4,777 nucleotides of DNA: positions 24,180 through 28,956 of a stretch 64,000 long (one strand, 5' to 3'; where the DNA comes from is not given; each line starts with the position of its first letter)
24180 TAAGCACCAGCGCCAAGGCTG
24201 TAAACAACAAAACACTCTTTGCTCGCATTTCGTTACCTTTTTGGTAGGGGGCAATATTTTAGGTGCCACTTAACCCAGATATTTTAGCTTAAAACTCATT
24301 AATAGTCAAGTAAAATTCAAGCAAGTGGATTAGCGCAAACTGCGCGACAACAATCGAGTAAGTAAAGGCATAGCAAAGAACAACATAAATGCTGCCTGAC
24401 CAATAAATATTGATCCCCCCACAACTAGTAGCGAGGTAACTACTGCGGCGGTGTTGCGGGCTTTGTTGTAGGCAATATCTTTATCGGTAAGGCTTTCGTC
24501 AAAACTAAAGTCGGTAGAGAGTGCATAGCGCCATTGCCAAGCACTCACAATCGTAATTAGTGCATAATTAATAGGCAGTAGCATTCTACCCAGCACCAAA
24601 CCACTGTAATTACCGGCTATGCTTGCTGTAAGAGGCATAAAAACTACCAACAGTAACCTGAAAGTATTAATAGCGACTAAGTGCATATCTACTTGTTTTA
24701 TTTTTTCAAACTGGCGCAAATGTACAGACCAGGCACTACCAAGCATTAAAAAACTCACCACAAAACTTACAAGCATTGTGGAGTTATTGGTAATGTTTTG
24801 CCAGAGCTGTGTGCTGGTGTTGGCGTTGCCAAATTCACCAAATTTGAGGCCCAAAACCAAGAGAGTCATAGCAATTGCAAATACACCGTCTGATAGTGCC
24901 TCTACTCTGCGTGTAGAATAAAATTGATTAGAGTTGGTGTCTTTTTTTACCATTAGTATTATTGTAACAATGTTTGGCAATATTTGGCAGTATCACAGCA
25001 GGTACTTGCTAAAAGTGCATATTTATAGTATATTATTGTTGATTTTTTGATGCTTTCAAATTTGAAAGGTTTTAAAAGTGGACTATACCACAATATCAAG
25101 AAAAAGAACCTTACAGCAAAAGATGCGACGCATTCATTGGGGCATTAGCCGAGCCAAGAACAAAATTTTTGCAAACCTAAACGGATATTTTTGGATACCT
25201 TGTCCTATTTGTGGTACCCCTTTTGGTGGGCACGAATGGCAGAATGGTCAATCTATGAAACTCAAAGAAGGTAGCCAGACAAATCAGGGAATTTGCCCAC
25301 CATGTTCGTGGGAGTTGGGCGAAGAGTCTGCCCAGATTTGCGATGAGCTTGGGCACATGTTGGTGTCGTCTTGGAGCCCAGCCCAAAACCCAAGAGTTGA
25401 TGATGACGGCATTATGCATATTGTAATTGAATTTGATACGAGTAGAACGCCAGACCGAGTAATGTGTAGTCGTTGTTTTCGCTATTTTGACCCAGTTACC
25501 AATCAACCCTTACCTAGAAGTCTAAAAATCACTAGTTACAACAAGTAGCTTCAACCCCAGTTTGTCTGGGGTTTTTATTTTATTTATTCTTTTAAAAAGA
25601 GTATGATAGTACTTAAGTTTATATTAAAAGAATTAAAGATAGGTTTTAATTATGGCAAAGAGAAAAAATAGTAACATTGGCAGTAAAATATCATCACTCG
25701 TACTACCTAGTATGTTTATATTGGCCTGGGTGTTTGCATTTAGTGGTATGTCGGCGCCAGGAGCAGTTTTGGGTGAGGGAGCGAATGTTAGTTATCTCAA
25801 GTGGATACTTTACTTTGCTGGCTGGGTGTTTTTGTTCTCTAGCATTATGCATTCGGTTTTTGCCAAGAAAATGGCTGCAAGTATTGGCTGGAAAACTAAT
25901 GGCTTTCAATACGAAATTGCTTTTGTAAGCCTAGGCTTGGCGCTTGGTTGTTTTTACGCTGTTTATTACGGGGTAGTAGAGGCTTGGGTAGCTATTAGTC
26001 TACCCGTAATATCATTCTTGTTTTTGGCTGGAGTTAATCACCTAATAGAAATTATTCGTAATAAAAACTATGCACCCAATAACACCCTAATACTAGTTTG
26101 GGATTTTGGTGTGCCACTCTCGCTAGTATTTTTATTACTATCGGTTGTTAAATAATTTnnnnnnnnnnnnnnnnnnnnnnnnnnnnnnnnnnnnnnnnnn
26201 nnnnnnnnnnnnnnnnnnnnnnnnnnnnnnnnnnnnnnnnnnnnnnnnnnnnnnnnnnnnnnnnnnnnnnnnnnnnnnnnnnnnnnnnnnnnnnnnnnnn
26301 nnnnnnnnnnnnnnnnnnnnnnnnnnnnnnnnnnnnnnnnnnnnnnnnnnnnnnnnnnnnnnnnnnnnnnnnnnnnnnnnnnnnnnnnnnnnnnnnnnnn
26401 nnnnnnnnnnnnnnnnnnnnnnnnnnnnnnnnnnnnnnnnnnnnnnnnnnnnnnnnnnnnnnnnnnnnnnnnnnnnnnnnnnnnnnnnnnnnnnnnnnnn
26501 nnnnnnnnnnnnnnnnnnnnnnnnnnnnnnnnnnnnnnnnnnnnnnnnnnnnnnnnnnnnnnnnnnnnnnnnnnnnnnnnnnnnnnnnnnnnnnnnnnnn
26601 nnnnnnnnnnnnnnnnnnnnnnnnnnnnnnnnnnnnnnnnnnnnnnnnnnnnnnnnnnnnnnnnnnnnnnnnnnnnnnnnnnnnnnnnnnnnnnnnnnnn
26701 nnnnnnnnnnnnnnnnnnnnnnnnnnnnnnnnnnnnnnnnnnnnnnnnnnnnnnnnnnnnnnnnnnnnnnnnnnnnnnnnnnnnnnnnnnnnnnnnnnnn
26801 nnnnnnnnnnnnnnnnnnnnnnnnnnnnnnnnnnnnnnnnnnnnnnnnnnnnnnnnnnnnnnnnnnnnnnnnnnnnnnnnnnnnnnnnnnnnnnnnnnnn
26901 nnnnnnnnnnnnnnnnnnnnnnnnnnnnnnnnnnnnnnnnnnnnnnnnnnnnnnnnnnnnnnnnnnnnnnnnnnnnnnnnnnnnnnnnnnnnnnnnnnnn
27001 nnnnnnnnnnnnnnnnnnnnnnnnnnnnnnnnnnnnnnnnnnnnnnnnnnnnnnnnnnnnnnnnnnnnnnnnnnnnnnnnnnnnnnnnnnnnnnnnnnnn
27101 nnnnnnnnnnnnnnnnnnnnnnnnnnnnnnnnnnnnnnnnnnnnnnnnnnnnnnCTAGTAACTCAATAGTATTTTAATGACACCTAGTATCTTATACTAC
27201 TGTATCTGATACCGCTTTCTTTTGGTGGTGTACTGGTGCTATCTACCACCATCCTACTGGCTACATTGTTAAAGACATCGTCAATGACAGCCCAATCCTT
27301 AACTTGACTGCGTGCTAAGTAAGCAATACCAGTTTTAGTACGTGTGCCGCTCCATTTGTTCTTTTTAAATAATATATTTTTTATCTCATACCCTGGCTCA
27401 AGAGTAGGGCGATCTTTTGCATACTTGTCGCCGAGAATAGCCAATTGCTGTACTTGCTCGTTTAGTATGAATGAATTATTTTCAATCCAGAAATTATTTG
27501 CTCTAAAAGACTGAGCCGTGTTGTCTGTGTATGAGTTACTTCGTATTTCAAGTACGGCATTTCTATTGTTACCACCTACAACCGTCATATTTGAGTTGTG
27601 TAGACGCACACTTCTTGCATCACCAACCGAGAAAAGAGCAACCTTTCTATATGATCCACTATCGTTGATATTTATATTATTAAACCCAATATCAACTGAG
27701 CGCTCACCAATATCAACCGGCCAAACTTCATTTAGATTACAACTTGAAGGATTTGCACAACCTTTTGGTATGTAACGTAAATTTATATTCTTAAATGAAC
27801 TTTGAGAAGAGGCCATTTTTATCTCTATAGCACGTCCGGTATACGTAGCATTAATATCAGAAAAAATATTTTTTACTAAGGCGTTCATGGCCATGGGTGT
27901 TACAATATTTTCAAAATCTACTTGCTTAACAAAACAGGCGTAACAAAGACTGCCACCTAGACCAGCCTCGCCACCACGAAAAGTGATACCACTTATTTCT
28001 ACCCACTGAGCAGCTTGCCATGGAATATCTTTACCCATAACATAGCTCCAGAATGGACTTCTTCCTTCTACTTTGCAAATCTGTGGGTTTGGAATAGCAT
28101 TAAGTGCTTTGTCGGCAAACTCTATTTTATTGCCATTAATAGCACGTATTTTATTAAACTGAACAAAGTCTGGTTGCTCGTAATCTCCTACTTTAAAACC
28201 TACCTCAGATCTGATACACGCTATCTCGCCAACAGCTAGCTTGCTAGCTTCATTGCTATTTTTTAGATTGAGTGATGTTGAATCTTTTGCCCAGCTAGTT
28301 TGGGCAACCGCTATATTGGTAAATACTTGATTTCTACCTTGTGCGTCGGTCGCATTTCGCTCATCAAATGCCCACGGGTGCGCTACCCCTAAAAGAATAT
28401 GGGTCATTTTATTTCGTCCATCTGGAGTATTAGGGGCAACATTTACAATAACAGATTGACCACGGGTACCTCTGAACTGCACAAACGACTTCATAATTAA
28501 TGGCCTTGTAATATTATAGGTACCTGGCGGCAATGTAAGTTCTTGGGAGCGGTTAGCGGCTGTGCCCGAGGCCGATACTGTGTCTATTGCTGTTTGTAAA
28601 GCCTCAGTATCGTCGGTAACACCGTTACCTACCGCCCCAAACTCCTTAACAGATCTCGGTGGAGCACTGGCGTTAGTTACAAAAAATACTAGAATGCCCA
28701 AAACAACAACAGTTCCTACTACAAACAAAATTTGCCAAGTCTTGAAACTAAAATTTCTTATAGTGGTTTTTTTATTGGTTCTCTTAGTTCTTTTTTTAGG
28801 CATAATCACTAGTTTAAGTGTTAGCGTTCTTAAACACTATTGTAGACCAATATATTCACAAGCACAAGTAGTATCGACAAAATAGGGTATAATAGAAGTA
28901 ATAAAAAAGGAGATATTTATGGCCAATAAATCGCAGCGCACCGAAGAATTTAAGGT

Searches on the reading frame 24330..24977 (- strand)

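Call 13: search_protein_families(library=pfam, proteins=[window:24330-24977:-], max_evalue=0.001)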
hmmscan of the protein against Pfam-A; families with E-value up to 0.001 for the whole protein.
window:24330-24977:- (215 aa): 1 family
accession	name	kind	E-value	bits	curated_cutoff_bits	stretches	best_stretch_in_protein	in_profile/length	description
PF06736.16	TMEM175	-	1.5e-23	83.5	25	1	24-115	1-88/88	Endosomal/lysosomal potassium channel TMEM175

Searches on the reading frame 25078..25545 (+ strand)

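Call 13: search_protein_families(library=pfam, proteins=[window:25078-25545:+], max_evalue=0.001)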
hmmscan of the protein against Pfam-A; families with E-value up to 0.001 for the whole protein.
window:25078-25545:+ (156 aa): 1 family
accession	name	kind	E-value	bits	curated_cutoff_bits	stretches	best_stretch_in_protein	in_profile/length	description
PF18912.6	DZR_2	-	0.00038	20.7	27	0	67-95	18-46/56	Double zinc ribbon domain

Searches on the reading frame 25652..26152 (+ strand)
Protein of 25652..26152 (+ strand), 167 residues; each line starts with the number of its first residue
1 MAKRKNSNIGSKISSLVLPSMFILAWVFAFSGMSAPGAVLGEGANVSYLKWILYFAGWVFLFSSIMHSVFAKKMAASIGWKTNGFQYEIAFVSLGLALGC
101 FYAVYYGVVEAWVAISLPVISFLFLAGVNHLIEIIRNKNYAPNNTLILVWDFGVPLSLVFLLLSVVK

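Call 13: search_protein_families(library=pfam, proteins=[window:25652-26152:+], max_evalue=0.001)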
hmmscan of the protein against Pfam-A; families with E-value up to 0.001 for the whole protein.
window:25652-26152:+ (167 aa): 1 family
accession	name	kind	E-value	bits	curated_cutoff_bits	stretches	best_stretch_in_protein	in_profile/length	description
PF20589.3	DUF6790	-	2.5e-25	89.6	27.1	1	20-163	6-150/158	Family of unknown function (DUF6790)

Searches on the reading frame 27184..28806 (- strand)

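Call 13: search_protein_families(library=pfam, proteins=[window:27184-28806:-], max_evalue=0.001)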
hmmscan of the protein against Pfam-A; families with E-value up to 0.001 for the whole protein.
window:27184-28806:- (540 aa): 1 family
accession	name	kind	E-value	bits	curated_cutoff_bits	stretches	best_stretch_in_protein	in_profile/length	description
PF12708.12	Pect-lyase_RHGA_epim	-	3.9e-15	56.7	27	1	51-129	2-75/213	Rhamnogalacturonase A/epimerase, pectate lyase-like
